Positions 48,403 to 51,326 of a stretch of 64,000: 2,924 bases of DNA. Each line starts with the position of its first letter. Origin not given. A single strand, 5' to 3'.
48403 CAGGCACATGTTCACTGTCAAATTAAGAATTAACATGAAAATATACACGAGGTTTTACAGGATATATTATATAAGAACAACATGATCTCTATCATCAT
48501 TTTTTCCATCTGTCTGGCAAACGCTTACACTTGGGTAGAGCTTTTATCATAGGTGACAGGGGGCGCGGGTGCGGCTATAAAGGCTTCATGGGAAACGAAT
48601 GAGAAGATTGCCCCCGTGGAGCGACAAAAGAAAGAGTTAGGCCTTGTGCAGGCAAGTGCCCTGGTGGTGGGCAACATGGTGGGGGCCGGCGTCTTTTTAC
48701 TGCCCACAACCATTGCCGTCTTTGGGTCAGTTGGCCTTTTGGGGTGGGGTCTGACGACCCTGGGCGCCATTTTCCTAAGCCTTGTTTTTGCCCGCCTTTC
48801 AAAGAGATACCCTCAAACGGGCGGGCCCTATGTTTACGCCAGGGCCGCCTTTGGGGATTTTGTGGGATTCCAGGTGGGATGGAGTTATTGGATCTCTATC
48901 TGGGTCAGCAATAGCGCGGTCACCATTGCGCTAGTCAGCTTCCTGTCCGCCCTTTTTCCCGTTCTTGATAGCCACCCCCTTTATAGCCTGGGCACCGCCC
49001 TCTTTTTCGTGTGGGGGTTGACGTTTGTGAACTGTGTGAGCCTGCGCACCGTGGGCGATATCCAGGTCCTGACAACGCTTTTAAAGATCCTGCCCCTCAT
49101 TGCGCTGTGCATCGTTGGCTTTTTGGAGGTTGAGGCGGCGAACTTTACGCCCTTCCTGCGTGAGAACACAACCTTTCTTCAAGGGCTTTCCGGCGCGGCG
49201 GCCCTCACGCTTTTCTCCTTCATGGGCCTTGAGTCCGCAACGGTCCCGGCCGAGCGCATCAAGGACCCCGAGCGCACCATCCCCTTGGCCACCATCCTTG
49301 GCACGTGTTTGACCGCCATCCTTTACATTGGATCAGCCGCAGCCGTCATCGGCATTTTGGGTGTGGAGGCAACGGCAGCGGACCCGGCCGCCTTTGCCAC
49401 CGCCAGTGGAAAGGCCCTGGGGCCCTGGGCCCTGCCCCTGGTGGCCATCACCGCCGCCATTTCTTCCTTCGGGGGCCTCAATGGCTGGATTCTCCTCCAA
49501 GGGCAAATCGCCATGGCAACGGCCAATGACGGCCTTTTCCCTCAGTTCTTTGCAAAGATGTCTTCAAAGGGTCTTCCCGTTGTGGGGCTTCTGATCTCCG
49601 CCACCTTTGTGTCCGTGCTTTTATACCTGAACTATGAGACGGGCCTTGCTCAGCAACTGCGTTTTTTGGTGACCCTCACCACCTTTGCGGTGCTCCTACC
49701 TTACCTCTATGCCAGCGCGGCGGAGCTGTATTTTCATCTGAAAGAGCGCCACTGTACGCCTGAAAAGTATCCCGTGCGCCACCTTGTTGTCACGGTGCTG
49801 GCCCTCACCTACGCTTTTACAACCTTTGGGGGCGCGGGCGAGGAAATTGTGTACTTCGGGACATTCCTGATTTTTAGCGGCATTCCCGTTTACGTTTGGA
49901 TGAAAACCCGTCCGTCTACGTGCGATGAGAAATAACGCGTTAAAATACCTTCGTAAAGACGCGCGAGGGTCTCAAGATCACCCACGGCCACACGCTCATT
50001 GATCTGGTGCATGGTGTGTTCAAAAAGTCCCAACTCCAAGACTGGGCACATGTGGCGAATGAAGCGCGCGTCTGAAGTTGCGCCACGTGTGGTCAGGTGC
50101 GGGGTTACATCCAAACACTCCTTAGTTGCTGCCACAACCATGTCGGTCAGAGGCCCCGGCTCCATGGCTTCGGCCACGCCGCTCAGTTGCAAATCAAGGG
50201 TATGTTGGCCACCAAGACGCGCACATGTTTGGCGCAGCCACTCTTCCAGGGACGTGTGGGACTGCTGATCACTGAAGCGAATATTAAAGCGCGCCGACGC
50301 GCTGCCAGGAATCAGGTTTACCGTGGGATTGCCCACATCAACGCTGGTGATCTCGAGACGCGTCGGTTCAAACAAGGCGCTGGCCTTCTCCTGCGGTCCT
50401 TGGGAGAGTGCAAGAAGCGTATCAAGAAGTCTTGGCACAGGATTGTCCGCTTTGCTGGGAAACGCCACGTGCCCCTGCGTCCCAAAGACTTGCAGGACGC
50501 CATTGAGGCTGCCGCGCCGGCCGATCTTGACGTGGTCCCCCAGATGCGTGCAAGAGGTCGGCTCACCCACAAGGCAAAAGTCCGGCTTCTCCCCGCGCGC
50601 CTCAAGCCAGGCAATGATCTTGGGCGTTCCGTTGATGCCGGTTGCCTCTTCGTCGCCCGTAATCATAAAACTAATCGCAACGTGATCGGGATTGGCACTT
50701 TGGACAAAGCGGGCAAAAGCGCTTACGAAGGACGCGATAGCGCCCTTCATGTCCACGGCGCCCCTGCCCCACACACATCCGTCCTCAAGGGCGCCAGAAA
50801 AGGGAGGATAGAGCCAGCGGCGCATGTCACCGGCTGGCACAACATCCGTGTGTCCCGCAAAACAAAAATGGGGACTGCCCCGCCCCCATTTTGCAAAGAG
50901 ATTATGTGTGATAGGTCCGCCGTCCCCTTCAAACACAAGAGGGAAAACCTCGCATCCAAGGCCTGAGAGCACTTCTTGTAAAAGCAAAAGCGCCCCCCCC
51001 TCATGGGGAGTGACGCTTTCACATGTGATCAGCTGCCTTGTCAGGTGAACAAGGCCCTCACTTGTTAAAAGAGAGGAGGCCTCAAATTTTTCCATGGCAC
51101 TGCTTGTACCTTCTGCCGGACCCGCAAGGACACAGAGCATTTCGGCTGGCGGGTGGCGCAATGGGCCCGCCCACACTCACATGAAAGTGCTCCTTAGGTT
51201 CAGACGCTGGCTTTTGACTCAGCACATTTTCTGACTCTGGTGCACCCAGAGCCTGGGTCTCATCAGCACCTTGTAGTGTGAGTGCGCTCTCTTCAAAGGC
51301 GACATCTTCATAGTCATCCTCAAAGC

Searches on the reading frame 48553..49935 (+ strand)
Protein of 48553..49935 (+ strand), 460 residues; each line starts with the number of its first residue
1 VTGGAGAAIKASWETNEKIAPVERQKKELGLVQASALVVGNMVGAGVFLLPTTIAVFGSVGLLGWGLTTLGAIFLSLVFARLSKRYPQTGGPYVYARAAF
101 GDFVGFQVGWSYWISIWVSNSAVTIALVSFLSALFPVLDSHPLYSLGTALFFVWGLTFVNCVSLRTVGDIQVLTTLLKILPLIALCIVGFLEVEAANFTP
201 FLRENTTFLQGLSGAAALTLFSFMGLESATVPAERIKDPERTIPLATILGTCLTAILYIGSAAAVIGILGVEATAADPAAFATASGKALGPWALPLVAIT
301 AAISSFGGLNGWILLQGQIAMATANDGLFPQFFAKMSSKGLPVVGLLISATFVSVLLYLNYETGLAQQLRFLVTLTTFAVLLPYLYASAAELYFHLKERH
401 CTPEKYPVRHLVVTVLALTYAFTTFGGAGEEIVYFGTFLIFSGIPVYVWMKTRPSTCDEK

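Call 68: search_protein_families(library=pfam, proteins=[window:48553-49935:+], max_evalue=0.00001)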
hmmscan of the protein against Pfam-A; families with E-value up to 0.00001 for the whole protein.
window:48553-49935:+ (460 aa): 2 families
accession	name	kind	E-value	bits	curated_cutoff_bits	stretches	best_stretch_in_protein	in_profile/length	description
PF13520.12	AA_permease_2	-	1.1e-49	170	27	1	29-425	1-402/427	Amino acid permease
PF00324.27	AA_permease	-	4e-37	128.4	24.6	1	38-410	6-399/470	Amino acid permease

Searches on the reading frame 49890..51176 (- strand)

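Call 68: search_protein_families(library=pfam, proteins=[window:49890-51176:-], max_evalue=0.00001)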
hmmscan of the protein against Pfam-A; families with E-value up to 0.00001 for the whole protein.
window:49890-51176:- (428 aa): 2 families
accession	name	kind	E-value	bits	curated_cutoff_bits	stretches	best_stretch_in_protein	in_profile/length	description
PF01546.33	Peptidase_M20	-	1.9e-34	119.8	24.6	1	105-413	1-205/206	Peptidase family M20/M25/M40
PF07687.19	M20_dimer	-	4.3e-18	65.7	21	1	218-322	1-103/107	Peptidase dimerisation domain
